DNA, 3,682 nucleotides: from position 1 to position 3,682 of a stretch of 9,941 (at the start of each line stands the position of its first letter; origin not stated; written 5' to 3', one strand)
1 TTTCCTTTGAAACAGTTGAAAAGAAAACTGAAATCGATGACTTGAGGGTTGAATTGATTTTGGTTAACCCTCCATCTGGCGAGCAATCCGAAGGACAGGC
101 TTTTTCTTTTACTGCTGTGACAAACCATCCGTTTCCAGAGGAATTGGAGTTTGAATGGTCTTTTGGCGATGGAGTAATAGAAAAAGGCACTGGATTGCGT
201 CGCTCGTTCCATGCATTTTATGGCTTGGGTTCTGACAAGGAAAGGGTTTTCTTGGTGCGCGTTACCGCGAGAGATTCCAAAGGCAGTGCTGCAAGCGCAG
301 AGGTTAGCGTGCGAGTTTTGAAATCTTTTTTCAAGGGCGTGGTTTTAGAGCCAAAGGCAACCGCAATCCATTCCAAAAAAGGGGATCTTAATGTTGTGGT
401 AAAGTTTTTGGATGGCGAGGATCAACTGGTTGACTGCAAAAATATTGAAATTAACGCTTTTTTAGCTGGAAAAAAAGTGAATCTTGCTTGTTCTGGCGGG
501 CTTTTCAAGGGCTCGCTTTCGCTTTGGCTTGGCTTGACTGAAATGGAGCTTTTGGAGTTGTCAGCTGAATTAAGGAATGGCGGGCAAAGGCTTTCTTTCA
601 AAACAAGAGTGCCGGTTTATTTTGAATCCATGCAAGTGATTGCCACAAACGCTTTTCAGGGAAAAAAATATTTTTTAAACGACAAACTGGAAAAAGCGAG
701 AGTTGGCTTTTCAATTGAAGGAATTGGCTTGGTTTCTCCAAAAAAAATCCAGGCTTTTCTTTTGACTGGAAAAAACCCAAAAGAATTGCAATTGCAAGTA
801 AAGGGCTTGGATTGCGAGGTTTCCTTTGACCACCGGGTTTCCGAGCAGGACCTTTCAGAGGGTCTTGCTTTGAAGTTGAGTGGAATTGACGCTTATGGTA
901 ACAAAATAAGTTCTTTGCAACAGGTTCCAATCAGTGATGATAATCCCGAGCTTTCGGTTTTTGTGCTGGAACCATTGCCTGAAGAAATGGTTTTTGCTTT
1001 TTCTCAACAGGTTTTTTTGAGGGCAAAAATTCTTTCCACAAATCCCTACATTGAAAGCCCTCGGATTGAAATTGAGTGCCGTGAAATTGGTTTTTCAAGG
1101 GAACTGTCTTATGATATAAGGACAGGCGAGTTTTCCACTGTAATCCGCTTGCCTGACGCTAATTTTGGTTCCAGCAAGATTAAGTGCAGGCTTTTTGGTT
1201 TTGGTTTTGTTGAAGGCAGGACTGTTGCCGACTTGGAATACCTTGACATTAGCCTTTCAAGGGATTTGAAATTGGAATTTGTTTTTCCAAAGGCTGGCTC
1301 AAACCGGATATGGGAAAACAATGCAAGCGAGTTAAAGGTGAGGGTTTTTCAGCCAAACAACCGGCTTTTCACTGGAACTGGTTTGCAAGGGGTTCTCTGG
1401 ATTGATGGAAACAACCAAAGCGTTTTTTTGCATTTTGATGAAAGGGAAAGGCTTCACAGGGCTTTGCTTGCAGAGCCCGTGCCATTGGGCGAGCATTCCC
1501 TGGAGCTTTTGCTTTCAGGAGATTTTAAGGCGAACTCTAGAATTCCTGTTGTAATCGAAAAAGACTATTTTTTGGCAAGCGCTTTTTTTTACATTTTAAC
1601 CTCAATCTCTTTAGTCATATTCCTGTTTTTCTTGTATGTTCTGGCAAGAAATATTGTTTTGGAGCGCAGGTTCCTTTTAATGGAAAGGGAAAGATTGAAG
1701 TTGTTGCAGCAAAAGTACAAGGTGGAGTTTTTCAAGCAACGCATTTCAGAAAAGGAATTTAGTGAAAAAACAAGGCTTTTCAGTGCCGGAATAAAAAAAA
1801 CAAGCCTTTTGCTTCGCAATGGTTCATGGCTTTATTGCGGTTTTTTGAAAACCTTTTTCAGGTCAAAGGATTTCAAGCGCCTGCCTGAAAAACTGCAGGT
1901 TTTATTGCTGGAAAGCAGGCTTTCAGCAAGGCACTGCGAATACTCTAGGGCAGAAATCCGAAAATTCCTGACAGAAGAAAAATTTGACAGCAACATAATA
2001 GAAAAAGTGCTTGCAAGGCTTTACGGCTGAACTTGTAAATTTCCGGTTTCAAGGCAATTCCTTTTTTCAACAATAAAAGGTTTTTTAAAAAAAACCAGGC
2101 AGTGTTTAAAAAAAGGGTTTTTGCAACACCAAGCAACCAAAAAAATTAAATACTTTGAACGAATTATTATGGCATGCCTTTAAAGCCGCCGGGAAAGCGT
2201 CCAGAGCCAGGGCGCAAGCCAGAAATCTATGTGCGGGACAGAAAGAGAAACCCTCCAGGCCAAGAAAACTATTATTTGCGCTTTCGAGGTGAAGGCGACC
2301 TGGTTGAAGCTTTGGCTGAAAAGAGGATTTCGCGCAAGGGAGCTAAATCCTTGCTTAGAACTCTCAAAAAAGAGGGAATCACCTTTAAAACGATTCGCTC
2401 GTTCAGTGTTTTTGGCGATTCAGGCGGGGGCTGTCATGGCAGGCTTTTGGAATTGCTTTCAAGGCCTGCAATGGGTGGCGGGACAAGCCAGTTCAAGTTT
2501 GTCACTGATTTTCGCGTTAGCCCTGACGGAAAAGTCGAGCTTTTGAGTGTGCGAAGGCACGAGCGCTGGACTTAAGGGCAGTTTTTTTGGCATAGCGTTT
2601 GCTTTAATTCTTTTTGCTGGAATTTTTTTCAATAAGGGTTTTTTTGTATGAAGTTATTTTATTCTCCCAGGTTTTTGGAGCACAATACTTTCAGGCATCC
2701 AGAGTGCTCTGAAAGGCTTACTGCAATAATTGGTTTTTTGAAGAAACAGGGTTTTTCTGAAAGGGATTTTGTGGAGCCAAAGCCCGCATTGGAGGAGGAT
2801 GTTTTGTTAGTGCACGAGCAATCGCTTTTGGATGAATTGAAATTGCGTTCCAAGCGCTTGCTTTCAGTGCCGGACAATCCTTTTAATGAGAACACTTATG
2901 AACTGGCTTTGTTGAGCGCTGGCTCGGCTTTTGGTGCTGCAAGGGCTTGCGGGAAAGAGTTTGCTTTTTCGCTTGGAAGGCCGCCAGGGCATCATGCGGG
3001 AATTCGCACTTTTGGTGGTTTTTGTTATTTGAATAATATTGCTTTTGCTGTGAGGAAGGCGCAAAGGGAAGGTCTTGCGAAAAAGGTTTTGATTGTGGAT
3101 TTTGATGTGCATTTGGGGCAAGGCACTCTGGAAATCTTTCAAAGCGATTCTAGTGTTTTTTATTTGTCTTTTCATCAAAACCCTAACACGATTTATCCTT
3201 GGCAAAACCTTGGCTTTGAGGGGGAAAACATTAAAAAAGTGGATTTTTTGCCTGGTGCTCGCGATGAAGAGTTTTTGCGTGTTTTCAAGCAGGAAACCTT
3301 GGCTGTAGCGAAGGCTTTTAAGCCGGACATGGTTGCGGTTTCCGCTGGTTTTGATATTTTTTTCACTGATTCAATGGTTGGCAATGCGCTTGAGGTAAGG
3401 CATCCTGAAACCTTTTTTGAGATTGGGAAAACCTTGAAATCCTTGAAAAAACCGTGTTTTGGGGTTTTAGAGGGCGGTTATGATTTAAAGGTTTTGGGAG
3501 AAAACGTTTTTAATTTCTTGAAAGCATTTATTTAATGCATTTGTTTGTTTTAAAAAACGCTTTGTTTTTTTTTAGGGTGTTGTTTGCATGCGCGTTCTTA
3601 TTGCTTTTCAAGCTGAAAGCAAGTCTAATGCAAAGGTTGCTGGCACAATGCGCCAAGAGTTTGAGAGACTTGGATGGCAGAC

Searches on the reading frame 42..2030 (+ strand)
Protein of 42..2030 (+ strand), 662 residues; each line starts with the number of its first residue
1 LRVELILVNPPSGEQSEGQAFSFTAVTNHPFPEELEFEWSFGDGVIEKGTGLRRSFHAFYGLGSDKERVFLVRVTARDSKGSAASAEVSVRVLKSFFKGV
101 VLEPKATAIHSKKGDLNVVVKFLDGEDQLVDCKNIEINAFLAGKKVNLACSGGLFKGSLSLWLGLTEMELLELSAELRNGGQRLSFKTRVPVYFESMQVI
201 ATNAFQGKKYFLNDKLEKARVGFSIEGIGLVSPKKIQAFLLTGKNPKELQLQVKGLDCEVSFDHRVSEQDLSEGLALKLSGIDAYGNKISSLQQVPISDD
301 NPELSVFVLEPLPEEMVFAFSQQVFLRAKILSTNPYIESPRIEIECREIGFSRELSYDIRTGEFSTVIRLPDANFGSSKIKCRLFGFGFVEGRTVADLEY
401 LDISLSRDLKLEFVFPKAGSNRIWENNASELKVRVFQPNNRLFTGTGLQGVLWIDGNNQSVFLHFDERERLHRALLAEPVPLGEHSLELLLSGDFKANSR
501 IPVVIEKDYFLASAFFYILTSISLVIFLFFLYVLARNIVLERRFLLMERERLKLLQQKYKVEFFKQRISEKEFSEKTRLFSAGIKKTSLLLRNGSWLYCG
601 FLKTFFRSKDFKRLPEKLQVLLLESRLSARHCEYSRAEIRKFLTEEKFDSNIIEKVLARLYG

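Call 8: search_protein_families(library=pfam, proteins=[window:42-2030:+], max_evalue=0.1)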
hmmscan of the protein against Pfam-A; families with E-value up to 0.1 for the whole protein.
window:42-2030:+ (662 aa): 3 families
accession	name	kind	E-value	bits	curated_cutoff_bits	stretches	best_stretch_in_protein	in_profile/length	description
PF21982.2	RecX_HTH1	-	0.0002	21.7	26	1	632-660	12-40/40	RecX, first three-helix domain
PF18911.6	PKD_4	-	0.0019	18.7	27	1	16-90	15-83/85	PKD domain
PF00801.26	PKD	-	0.0061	17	23.5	1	17-85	13-74/80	PKD domain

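Call 15: search_protein_families(library=ncbifam, proteins=[window:42-2027:+], max_evalue=0.01)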
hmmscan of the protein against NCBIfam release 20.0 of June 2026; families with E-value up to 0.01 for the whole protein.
window:42-2027:+ (662 aa): 0 families

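Call 33: find_homologous_proteins(query=window:42-2027:+, max_evalue=0.00001)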
Query window:42-2027:+ (662 aa): 2 proteins with E <= 0.00001 among 8000 candidates.
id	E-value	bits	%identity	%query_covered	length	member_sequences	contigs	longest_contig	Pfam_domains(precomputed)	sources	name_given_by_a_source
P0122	0.0e+0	1460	100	100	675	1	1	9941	-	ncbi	ncbi:MAG: hypothetical protein QXK06_05435, partial [Candidatus Diapherotrites archaeon]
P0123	2.2e-173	596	46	100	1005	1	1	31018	PF18911.7,PF16656.12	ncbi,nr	ncbi:MAG: hypothetical protein NT067_01575 [Candidatus Diapherotrites archaeon]|nr:hypothetical prot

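Call 36: find_encoding_contigs(protein=P0123, flank=8000, max_places=3)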
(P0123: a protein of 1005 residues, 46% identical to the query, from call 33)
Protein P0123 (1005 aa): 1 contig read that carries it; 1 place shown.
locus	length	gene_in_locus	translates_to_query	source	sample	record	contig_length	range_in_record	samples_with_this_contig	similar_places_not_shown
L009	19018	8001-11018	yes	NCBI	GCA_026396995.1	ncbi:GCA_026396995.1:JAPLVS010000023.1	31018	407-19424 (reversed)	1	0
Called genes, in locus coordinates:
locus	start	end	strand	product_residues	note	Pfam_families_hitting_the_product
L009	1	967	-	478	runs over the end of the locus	PF02366:PMT, PF13231:PMT_2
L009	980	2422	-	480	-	PF01139:RtcB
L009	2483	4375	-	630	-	PF22352:K319L-like_PKD (faint), PF18911:PKD_4, PF00801:PKD (weak)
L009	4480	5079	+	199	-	-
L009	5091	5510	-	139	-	PF01951:Archease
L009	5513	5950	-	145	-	PF02502:LacAB_rpiB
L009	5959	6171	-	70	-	PF10049:DUF2283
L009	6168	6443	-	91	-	PF14076:DUF4258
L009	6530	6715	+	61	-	-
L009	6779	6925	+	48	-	-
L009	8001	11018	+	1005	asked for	PF18911:PKD_4 (faint), PF16656:Pur_ac_phosph_N (weak)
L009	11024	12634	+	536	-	PF00801:PKD (faint)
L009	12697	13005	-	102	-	PF00338:Ribosomal_S10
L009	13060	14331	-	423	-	PF00009:GTP_EFTU, PF01926:MMR_HSR1 (weak), PF03144:GTP_EFTU_D2, PF03143:GTP_EFTU_D3, PF22594:GTP-eEF1A_C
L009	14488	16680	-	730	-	PF00009:GTP_EFTU, PF22042:EF-G_D2, PF03144:GTP_EFTU_D2, PF14492:EFG_III, PF03764:EFG_IV, PF00679:EFG_C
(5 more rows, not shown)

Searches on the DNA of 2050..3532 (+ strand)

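Call 5: search_rna_families(source=window, start=2050, end=2700, threshold=evalue, max_evalue=10, show_alignments=3)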
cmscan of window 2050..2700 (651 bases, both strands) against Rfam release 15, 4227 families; matches with E-value up to 10: 6.
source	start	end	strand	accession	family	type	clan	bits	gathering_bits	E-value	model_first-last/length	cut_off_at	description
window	2050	2171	+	RF02842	RefA1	Gene; sRNA;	-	16.9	94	0.38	30-222/222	5'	Enterococcus sRNA A1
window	2062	2113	-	RF03480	mir-1284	Gene; miRNA;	-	16.4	80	6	16-81/92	no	mir-1284 microRNA precursor family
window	2059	2117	-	RF04239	mir-4679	Gene; miRNA;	-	16.1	88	5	1-75/75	no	mir-4679 microRNA precursor family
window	2052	2126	+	RF00810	mir-85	Gene; miRNA;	-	15.3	68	6.7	1-82/82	no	mir-85 microRNA precursor family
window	2246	2407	+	RF02933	ARRPOF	Gene; sRNA;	-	12.7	127.2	1.5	1-256/256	no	ARRPOF RNA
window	2060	2117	-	RF01265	snR42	Gene; snRNA; snoRNA; HACA-box;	CL00032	10.9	61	2.8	132-189/349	no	Small nucleolar RNA snR42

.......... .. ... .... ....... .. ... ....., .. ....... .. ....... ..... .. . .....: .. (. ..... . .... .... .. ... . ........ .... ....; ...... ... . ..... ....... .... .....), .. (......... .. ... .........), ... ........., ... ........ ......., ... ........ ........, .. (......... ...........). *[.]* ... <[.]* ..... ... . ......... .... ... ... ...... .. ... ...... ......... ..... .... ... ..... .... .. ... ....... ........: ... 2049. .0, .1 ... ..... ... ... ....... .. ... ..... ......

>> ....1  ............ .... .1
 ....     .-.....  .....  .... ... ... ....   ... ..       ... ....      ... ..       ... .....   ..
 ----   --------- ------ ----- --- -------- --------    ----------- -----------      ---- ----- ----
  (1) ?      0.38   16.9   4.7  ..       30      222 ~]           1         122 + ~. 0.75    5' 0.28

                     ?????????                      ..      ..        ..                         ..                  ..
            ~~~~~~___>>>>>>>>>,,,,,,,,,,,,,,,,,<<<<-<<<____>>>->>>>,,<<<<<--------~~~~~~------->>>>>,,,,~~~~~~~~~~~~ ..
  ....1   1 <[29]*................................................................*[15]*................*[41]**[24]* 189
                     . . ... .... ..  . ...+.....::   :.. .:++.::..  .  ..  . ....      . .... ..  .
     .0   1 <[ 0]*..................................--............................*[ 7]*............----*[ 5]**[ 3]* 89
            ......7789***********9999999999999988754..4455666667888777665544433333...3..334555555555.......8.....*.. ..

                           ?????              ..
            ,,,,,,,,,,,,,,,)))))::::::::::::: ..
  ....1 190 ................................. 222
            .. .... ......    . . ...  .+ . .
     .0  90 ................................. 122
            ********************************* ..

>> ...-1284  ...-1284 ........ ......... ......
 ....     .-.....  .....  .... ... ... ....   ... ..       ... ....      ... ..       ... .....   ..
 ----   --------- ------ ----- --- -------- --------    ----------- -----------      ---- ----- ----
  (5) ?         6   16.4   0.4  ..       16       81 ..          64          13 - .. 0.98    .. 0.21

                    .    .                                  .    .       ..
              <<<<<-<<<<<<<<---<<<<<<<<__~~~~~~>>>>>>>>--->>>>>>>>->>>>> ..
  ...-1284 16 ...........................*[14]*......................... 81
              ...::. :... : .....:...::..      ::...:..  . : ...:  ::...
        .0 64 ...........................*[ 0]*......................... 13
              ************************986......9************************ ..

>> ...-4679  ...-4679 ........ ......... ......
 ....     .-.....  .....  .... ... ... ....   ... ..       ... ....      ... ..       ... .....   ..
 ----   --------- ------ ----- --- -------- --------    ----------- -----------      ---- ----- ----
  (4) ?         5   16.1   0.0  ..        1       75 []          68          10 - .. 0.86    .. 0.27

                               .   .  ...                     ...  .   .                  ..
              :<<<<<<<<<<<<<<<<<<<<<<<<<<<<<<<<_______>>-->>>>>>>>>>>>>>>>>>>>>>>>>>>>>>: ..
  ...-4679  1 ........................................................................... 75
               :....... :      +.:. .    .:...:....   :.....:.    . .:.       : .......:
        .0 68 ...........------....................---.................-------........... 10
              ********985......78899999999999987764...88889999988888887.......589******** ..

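Call 50: search_dna_similar(query=window:2130-2647:+, collection=plasmids, mode=distant, max_evalue=0.01, max_rows=8)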
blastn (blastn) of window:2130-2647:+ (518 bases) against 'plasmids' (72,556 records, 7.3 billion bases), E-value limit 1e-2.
No match.

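Call 51: search_rna_families(source=window, start=2165, end=2595, threshold=evalue, max_evalue=10, show_alignments=2)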
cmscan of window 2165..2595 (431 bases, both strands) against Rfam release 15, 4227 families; matches with E-value up to 10: 0.
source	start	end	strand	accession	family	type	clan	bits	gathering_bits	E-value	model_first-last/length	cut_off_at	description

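Call 60: search_rna_families(sources=[L001, L003, L005, L007, L009, L002, L004, L006, L008], threshold=gathering)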
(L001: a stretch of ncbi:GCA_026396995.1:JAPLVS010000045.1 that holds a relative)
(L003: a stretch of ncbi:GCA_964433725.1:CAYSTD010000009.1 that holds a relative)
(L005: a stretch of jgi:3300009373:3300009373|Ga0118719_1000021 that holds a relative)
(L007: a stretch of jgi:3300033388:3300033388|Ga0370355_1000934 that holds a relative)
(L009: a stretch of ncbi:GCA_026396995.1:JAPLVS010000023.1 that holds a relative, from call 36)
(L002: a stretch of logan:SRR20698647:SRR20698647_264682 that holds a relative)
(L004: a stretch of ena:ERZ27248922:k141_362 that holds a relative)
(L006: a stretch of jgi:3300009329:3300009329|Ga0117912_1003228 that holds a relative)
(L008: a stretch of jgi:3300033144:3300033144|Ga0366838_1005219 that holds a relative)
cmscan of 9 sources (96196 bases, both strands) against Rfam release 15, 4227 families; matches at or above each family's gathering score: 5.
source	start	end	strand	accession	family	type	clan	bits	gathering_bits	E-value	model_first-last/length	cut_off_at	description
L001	9131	9203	+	RF00005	tRNA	Gene; tRNA;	CL00001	72.1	29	1.3e-13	1-71/71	no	tRNA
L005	9053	9126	+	RF00005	tRNA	Gene; tRNA;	CL00001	70.5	29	3.3e-13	1-71/71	no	tRNA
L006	9053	9126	+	RF00005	tRNA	Gene; tRNA;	CL00001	70.5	29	3.3e-13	1-71/71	no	tRNA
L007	9201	9273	+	RF00005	tRNA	Gene; tRNA;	CL00001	70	29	4.6e-13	1-71/71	no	tRNA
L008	4971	5043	+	RF00005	tRNA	Gene; tRNA;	CL00001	70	29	4.6e-13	1-71/71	no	tRNA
